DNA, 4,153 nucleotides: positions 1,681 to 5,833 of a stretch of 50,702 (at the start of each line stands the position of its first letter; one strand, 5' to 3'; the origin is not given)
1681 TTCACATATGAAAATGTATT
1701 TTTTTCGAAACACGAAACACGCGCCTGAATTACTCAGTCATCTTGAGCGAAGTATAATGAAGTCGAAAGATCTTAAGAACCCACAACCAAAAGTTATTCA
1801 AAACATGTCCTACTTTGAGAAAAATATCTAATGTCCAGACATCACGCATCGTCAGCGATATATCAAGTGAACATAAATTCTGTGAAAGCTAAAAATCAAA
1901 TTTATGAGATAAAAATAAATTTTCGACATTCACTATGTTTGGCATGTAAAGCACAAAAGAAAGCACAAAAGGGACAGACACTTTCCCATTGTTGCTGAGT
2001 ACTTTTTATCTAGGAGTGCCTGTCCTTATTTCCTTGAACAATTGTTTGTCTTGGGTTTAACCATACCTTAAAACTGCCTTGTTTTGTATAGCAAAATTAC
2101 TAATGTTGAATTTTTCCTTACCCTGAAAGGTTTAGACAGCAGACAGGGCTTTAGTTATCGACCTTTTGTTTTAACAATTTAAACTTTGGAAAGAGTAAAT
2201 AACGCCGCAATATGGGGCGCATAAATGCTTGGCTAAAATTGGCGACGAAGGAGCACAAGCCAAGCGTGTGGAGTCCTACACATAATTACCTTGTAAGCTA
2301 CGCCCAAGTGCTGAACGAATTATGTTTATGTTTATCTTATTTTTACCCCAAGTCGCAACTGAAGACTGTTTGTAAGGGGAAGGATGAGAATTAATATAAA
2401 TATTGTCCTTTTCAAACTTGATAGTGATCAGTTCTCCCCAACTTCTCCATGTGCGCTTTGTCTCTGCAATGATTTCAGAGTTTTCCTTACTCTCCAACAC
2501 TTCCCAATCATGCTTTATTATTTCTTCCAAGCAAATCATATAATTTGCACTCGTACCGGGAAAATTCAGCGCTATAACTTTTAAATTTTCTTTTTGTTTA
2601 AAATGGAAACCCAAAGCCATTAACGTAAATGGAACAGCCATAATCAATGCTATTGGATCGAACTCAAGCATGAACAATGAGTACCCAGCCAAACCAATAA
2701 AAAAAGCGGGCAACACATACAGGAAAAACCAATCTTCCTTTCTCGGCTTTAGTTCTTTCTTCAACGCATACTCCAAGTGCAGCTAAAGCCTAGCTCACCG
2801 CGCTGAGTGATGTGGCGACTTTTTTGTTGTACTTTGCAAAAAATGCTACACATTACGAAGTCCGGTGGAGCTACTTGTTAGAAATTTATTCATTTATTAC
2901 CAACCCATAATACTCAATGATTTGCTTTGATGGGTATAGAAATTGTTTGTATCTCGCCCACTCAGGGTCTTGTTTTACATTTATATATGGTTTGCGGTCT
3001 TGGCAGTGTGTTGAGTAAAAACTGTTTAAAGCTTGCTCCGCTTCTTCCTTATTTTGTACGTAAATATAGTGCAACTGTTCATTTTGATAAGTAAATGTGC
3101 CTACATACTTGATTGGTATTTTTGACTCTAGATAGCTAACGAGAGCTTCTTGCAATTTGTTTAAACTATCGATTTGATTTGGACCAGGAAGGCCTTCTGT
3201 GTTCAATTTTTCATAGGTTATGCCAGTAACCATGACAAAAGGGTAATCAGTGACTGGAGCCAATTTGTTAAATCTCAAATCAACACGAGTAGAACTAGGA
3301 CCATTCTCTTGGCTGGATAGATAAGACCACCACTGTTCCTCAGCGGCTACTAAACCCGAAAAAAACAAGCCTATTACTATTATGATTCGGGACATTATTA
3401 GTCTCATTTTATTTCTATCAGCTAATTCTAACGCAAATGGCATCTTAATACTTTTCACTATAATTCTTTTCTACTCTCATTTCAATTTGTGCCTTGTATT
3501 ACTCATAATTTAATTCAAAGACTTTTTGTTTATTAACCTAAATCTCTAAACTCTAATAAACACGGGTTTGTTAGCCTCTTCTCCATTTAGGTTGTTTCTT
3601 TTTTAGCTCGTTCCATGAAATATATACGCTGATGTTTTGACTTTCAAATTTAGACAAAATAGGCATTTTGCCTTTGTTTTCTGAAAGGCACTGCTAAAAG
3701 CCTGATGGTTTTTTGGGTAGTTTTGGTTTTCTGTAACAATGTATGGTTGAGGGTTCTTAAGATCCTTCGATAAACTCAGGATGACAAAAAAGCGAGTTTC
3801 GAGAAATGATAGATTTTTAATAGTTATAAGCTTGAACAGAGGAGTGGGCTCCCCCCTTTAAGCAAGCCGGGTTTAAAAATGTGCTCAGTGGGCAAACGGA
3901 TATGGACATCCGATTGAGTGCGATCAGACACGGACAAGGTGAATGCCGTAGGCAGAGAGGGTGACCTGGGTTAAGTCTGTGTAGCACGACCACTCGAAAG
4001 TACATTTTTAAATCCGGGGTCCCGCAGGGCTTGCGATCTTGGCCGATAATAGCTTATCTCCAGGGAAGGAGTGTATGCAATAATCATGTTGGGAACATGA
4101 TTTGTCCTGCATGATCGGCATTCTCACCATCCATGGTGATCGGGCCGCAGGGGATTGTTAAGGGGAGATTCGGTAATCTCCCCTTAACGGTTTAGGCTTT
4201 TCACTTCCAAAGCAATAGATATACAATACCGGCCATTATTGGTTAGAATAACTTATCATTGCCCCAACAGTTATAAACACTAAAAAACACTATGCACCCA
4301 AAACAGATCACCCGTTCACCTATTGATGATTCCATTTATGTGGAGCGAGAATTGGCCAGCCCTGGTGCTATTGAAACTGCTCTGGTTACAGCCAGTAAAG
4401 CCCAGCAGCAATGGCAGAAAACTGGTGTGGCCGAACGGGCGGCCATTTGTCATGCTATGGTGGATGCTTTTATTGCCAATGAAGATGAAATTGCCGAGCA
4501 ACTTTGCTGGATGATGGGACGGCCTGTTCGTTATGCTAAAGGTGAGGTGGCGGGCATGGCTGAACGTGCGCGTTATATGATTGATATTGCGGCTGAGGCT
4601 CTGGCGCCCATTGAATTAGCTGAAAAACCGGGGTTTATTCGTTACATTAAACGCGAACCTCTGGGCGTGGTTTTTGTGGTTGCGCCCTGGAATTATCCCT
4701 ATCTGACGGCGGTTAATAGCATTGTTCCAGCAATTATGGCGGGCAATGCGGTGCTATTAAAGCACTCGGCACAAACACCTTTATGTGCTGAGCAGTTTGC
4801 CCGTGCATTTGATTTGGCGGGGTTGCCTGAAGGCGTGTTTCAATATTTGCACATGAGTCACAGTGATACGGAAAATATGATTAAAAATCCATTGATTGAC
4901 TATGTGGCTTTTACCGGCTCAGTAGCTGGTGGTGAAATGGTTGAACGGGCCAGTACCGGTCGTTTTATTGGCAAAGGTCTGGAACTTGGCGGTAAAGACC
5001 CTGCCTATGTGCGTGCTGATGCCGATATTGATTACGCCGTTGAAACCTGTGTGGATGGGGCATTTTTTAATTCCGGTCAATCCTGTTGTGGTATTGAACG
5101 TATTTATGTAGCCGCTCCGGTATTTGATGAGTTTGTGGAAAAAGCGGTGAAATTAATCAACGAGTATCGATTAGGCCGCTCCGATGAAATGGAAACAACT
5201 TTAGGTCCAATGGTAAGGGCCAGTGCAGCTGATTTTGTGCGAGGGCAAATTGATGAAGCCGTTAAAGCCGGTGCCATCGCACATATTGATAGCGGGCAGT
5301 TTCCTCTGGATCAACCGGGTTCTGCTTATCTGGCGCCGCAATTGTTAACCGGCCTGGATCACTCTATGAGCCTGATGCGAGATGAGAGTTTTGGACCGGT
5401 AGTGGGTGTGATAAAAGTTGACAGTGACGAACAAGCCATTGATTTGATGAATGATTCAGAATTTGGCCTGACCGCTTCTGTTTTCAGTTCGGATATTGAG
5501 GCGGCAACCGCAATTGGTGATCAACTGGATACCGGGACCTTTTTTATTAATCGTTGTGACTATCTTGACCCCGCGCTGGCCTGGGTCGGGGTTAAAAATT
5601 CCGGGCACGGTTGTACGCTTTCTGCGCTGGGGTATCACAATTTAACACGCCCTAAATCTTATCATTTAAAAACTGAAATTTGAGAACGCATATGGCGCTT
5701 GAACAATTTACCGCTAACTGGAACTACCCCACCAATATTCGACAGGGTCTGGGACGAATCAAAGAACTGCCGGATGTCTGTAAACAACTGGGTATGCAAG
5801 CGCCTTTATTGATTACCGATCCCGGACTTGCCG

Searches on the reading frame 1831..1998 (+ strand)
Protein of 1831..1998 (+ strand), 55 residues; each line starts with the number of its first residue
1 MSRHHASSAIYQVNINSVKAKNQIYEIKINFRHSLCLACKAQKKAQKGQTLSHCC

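Call 84: search_protein_families(library=pfam, proteins=[window:1831-1998:+], max_evalue=0.1)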
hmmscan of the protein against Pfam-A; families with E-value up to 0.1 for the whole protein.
window:1831-1998:+ (55 aa): 1 family
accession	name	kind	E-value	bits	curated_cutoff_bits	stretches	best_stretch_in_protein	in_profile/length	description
PF09465.16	LBR_tudor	-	0.083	13.1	22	1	1-28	13-40/55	Lamin-B receptor of TUDOR domain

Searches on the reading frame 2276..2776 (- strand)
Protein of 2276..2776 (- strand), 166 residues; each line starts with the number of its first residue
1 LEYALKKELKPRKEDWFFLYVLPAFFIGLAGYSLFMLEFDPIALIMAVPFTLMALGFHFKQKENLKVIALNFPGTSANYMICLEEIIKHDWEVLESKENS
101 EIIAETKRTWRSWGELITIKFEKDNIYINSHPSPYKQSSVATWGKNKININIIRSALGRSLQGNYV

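Call 15: search_protein_families(library=pfam, proteins=[window:2276-2776:-], max_evalue=0.01)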
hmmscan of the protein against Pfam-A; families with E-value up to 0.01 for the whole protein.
window:2276-2776:- (166 aa): 0 families

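Call 76: find_homologous_proteins(query=window:2276-2776:-, max_evalue=0.001)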
Query window:2276-2776:- (166 aa): 8 proteins with E <= 0.001 among 37 candidates.
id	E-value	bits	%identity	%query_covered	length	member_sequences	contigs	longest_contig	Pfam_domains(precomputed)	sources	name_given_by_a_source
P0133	1.2e-84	300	83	94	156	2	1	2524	-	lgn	-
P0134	1.5e-81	290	82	94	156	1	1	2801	-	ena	-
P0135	1.1e-79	284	98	79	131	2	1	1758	-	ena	-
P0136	9.1e-76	271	78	93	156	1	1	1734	-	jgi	-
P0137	2.8e-75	270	73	96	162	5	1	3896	-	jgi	jgi:hypothetical protein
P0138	1.7e-73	264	72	94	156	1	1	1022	-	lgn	-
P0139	2.0e-64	234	64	92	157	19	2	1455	-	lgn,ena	-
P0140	5.0e-52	194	53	90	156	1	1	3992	-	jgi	jgi:hypothetical protein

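Call 77: find_encoding_contigs(protein=P0135, flank=5000, max_places=4)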
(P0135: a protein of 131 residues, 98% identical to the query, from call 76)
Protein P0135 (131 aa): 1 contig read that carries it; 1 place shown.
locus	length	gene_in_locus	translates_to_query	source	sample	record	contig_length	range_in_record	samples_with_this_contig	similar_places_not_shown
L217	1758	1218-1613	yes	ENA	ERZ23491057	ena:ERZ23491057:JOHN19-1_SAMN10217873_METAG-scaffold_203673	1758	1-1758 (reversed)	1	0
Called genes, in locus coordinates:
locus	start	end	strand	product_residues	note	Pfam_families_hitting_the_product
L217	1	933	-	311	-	?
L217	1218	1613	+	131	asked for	-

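Call 78: find_encoding_contigs(protein=P0134, flank=5000, max_places=4)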
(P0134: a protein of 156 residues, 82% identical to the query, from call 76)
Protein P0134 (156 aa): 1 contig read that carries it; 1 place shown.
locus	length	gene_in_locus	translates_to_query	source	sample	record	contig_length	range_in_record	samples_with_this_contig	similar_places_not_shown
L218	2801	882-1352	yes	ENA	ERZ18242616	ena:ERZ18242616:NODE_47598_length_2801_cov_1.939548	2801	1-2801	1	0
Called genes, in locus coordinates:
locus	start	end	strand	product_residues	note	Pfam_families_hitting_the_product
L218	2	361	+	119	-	?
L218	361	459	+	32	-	-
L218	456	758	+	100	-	-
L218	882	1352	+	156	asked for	-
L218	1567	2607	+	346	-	PF01548:DEDD_Tnp_IS110, PF02371:Transposase_20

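Call 79: find_encoding_contigs(protein=P0137, flank=5000, max_places=4)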
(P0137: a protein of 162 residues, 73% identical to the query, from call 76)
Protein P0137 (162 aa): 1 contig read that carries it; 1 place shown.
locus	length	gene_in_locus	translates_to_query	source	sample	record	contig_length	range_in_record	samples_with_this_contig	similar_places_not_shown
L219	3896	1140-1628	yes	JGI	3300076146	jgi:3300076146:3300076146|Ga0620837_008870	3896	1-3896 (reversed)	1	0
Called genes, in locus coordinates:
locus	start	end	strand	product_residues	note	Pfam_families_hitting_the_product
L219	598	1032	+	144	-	PF15571:Imm44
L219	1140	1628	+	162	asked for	-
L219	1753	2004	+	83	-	-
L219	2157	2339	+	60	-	-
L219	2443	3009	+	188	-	-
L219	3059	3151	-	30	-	-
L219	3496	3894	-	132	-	?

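Call 82: search_protein_families(library=pfam, proteins=[L217:1-933:-], max_evalue=0.001)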
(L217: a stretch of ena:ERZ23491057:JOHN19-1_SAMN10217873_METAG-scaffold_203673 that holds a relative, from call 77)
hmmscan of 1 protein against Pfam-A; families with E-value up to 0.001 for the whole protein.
L217:1-933:- (311 aa): 2 families
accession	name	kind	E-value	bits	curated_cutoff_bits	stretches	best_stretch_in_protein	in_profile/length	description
PF02371.22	Transposase_20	-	1.6e-18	67.3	21.3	1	221-298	2-78/87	Transposase IS116/IS110/IS902 family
PF01548.23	DEDD_Tnp_IS110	-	7.1e-15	55.6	29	1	12-154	1-151/155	Transposase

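Call 84: search_protein_families(library=pfam, proteins=[window:2276-2776:-], max_evalue=0.1)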
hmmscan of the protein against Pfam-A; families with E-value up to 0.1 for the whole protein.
window:2276-2776:- (166 aa): 0 families

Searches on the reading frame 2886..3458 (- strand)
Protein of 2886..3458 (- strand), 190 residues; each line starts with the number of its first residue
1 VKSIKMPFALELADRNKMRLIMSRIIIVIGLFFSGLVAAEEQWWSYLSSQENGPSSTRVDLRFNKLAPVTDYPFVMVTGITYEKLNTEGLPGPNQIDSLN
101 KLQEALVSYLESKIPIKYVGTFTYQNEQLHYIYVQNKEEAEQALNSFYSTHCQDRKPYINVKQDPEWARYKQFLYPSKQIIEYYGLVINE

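Call 15: search_protein_families(library=pfam, proteins=[window:2886-3458:-], max_evalue=0.01)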
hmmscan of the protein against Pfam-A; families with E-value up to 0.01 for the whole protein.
window:2886-3458:- (190 aa): 2 families
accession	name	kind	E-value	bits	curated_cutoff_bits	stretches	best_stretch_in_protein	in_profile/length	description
PF05117.17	DUF695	-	2.6e-22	80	23.1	1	42-175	2-134/134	Family of unknown function (DUF695)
PF06022.16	Cir_Bir_Yir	-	0.0085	16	25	0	128-181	80-134/259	Plasmodium variant antigen protein Cir/Yir/Bir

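Call 22: find_homologous_proteins(query=window:2886-3458:-, max_evalue=0.00001)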
Query window:2886-3458:- (190 aa): 12 proteins with E <= 0.00001 among 60 candidates.
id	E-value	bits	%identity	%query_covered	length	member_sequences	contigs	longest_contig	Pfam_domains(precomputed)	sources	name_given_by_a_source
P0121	1.9e-120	417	98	100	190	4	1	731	PF05117.18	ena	-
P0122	2.3e-87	309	79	91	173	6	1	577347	PF05117.18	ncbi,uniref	ncbi:DUF695 domain-containing protein [Glaciecola sp. MF2-115]|uniref:DUF695 domain-containing prote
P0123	9.1e-87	307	77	91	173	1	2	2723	PF05117.18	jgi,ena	jgi:hypothetical protein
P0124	1.0e-82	294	75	91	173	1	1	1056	PF05117.18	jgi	jgi:hypothetical protein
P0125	2.1e-77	277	72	89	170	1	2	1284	PF05117.18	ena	-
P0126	2.4e-70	254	65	91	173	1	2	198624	PF05117.18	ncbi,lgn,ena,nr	ncbi:MAG: DUF695 domain-containing protein [Saccharospirillaceae bacterium]|nr:DUF695 domain-contain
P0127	5.1e-65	236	58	91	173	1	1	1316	PF05117.18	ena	-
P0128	2.1e-63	231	58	91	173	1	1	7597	PF05117.18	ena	-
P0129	2.2e-61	225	59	90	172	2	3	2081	PF05117.18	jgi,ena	-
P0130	1.6e-60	222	58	90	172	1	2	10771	PF05117.18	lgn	-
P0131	1.6e-58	215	57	91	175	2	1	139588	PF05117.18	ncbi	ncbi:MAG: DUF695 domain-containing protein [Thalassotalea sp.]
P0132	4.9e-52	194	58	81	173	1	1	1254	PF05117.18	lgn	-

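Call 24: find_encoding_contigs(protein=P0122, flank=6000, max_places=3)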
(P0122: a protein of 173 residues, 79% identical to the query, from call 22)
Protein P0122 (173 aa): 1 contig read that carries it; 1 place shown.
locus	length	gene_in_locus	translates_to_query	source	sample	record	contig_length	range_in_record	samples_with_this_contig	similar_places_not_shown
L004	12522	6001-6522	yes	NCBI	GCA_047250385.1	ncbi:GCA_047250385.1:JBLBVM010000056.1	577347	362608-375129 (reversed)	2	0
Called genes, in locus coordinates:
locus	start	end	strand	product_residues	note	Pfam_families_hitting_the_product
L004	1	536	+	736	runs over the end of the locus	PF04851:ResIII (weak), PF00270:DEAD, PF00271:Helicase_C, PF16124:RecQ_Zn_bind, PF09382:RQC, PF00570:HRDC, PF14493:HTH_40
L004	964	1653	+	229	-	-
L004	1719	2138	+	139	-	-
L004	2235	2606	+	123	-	-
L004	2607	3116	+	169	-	-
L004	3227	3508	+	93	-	-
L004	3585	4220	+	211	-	-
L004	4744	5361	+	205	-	PF13021:DUF3885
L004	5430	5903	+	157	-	-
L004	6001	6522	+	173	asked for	PF05117:DUF695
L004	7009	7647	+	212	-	-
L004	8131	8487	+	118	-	-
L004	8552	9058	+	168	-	-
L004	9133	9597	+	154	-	-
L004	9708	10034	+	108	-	-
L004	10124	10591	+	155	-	PF02566:OsmC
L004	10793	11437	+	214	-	-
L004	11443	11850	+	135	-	-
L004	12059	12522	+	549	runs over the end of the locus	PF14344:DUF4397 (weak)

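Call 25: find_encoding_contigs(protein=P0123, flank=6000, max_places=3)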
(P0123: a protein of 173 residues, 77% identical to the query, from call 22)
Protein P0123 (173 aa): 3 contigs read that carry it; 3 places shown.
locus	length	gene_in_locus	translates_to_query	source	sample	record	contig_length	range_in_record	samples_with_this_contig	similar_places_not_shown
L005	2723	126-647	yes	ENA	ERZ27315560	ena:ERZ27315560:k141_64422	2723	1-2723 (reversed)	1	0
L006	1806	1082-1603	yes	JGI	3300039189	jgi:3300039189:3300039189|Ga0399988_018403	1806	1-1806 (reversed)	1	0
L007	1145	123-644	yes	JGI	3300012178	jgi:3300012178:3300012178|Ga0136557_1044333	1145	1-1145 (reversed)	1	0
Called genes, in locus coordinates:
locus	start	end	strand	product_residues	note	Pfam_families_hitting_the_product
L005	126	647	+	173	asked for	PF05117:DUF695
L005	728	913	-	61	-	-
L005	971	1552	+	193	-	PF06966:DUF1295 (weak), PF04191:PEMT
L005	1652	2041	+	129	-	-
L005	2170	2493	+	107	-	-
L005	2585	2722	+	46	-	?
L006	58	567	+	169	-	-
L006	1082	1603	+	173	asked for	PF05117:DUF695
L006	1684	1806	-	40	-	?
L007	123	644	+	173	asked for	PF05117:DUF695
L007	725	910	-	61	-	-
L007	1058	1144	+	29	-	?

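Call 70: find_encoding_contigs(protein=P0121, flank=5000, max_places=5)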
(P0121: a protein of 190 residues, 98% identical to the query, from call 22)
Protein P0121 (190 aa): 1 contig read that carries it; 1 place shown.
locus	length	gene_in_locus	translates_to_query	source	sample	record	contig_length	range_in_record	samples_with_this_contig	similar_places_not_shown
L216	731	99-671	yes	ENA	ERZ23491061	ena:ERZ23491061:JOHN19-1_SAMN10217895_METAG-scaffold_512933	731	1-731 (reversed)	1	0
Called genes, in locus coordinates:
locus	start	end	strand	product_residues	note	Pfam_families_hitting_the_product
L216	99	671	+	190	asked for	PF05117:DUF695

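Call 71: find_encoding_contigs(protein=window:2886-3458:-, flank=5000, max_places=5)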
Protein window:2886-3458:- (190 aa): no gene with exactly this product is on record in the collection.

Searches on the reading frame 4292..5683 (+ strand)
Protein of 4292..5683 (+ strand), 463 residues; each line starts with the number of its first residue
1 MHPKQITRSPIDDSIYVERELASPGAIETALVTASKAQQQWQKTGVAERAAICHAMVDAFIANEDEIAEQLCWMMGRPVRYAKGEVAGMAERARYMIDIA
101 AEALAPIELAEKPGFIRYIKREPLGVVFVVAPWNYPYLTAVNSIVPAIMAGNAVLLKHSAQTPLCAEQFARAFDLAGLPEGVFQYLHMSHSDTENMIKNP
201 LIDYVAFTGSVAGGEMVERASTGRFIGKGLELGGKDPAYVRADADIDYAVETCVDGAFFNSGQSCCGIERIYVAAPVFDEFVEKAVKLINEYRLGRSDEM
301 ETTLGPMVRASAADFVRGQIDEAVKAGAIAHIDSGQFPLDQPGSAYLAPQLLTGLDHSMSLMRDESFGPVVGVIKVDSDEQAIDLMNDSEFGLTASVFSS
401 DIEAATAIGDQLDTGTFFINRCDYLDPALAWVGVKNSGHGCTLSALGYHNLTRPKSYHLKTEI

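Call 15: search_protein_families(library=pfam, proteins=[window:4292-5683:+], max_evalue=0.01)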
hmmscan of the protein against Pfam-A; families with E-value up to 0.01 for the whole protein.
window:4292-5683:+ (463 aa): 2 families
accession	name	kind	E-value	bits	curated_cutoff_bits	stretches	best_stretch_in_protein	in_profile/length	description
PF00171.27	Aldedh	-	1.4e-118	396.9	23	1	8-456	12-460/461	Aldehyde dehydrogenase family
PF05893.19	LuxC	-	1.3e-05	24.7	21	1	117-175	82-139/401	Acyl-CoA reductase (LuxC)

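Call 17: find_homologous_proteins(query=window:4292-5683:+, max_evalue=1e-50)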
Query window:4292-5683:+ (463 aa): 8000 proteins with E <= 1e-50 among 8000 candidates; the best 120 are listed.
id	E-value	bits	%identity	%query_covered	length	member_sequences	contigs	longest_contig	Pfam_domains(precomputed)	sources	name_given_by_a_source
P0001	0.0e+0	1046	100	100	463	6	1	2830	PF05893.20,PF00171.28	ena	-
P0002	4.0e-248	841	78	100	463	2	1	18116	PF05893.20,PF00171.28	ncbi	-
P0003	4.8e-239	812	77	99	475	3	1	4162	PF05893.20,PF00171.28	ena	-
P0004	1.8e-237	806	73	100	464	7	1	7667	PF05893.20,PF00171.28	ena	-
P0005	3.8e-237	805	75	100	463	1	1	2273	PF05893.20,PF00171.28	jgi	jgi:acyl-CoA reductase-like NAD-dependent aldehyde dehydrogenase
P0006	2.7e-236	802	75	99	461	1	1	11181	PF00171.28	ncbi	-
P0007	6.1e-236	801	75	100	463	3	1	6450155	PF05893.20,PF00171.28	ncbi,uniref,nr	ncbi:aldehyde dehydrogenase family protein [Thalassomonas haliotis]|uniref:Aldehyde dehydrogenase fa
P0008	1.5e-235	800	75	100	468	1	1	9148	PF00171.28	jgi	jgi:acyl-CoA reductase-like NAD-dependent aldehyde dehydrogenase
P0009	1.6e-235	800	75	99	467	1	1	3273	PF05893.20,PF00171.28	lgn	-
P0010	2.7e-235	799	75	100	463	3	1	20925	PF05893.20,PF00171.28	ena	-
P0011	3.1e-235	799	73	99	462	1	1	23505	PF05893.20,PF00171.28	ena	-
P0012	9.4e-235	797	73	100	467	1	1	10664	PF05893.20,PF00171.28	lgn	-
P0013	1.1e-234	797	76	99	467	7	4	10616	PF00171.28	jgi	-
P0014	3.3e-233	792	74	100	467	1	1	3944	PF00171.28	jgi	-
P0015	3.8e-233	792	73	100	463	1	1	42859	PF00171.28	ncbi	-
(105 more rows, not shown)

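Call 18: find_encoding_contigs(protein=P0001, flank=10000, max_places=6)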
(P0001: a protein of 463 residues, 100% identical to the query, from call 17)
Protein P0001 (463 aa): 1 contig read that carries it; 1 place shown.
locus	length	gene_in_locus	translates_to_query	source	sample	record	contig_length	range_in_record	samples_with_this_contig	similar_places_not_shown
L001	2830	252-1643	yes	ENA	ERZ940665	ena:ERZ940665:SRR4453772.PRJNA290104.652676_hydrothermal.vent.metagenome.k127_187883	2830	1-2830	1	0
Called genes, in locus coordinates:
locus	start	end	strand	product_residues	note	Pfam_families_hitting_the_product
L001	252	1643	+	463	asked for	PF00171:Aldedh, PF05893:LuxC (weak)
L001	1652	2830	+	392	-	PF00465:Fe-ADH, PF13685:Fe-ADH_2, PF25137:ADH_Fe_C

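Call 19: find_encoding_contigs(protein=P0002, flank=10000, max_places=4)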
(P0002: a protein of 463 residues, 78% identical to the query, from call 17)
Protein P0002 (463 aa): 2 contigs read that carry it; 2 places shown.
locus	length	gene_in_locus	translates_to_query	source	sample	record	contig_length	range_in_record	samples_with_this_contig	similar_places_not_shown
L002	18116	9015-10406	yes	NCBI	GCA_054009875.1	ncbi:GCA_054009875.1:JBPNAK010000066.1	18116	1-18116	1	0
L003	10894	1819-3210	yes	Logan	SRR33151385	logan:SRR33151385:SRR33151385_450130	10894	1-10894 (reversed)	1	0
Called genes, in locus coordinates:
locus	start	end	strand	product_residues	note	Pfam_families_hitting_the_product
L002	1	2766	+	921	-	?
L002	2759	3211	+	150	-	-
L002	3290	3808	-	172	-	PF00196:GerE (weak)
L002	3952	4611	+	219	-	PF01292:Ni_hydr_CYTB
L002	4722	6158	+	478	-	PF00324:AA_permease, PF13520:AA_permease_2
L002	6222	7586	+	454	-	PF02661:Fic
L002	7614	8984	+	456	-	PF00120:Gln-synt_C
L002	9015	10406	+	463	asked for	PF00171:Aldedh, PF05893:LuxC (weak)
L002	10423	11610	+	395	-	PF00465:Fe-ADH, PF13685:Fe-ADH_2, PF25137:ADH_Fe_C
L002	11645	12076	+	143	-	PF03544:TonB_C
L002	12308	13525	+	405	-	PF04403:PqiA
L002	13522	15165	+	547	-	PF02470:MlaD, PF28544:Helical_needle (faint)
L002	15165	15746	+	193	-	PF03886:ABC_trans_aux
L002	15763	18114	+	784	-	?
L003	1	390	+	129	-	?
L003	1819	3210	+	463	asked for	PF00171:Aldedh, PF05893:LuxC (weak)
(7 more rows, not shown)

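Call 37: find_related_loci(query=window:4292-5683:+, collection=genome_contigs, flank=10000)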
Query window:4292-5683:+ (463 aa) in genome_contigs; peptide patterns used: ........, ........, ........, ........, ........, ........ (x = any residue, [..] = any of these).
320 stretches matched a pattern; 230 encode a relative of the query (tblastn E <= 1e-3); the best 80 are kept; 80 distinct loci.
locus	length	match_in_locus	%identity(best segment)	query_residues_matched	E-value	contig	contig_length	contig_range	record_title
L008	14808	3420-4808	73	1-463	0e+0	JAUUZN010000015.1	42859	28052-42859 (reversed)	MAG: Gammaproteobacteria bacterium isolate CSMAG_194 CSMAG_194_k127_2039292_length_42859_cov_21.8612, whole genome shotg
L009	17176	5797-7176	73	1-460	0e+0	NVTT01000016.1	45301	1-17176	MAG: Gammaproteobacteria bacterium isolate NORP108 Contig_source1382A_2049, whole genome shotgun sequence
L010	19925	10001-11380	74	1-460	0e+0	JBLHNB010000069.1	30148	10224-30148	MAG: Alteromonadaceae bacterium isolate 3300055726_96 Ga0535650_0001751, whole genome shotgun sequence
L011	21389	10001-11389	70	1-463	0e+0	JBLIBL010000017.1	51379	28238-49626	MAG: Polaribacter sp. isolate 3300053770_29 Ga0535642_0000189, whole genome shotgun sequence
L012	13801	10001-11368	74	5-460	0e+0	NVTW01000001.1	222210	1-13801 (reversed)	MAG: Gammaproteobacteria bacterium isolate NORP105 Contig_source1382A_100, whole genome shotgun sequence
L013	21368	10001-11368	72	5-460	0e+0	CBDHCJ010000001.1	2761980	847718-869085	MAG: uncultured Colwellia sp. isolate 46f9b57c-7436-4363-8f7f-1b93e34605fe genome assembly, contig: contig_1, whole geno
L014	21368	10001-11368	72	5-460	0e+0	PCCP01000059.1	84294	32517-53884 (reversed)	MAG: Gammaproteobacteria bacterium isolate NP1044 32908, whole genome shotgun sequence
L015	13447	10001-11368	73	5-460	0e+0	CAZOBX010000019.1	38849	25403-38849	MAG TPA_asm: uncultured Kangiella sp. isolate binchicken_co161_149 genome assembly, contig: NODE_45_length_38849_cov_7.0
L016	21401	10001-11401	70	1-462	0e+0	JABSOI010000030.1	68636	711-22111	MAG: Alteromonadaceae bacterium isolate DT_4 DT-Alteromonadaceae-1_scaffold_31, whole genome shotgun sequence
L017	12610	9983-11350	72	5-460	0e+0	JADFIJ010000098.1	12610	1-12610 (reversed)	MAG: Proteobacteria bacterium isolate B38T3L14 B38T3L14_NODE3581, whole genome shotgun sequence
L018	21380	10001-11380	70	1-460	0e+0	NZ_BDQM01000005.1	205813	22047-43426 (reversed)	Colwellia marinimaniae strain MTCD1, whole genome shotgun sequence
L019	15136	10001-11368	71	5-460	0e+0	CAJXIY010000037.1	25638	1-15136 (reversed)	MAG TPA_asm: uncultured Gammaproteobacteria bacterium isolate SRR5494785_bin.38_MetaBAT_v2.12.1_MAG genome assembly, con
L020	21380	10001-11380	70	1-460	0e+0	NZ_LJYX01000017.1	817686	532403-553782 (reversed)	Colwellia sp. TT2012 CMT41_NODE_2, whole genome shotgun sequence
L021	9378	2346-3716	70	4-460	0e+0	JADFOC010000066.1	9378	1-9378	MAG: Proteobacteria bacterium isolate B66T3L14 B66T3L14_NODE6082, whole genome shotgun sequence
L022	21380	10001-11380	70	1-460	0e+0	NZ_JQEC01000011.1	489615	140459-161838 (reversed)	Colwellia psychrerythraea strain GAB14E ctg1, whole genome shotgun sequence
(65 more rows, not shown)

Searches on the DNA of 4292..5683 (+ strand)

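Call 26: search_rna_families(sources=[L002, L003, L004, L005, L006, L007], threshold=gathering)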
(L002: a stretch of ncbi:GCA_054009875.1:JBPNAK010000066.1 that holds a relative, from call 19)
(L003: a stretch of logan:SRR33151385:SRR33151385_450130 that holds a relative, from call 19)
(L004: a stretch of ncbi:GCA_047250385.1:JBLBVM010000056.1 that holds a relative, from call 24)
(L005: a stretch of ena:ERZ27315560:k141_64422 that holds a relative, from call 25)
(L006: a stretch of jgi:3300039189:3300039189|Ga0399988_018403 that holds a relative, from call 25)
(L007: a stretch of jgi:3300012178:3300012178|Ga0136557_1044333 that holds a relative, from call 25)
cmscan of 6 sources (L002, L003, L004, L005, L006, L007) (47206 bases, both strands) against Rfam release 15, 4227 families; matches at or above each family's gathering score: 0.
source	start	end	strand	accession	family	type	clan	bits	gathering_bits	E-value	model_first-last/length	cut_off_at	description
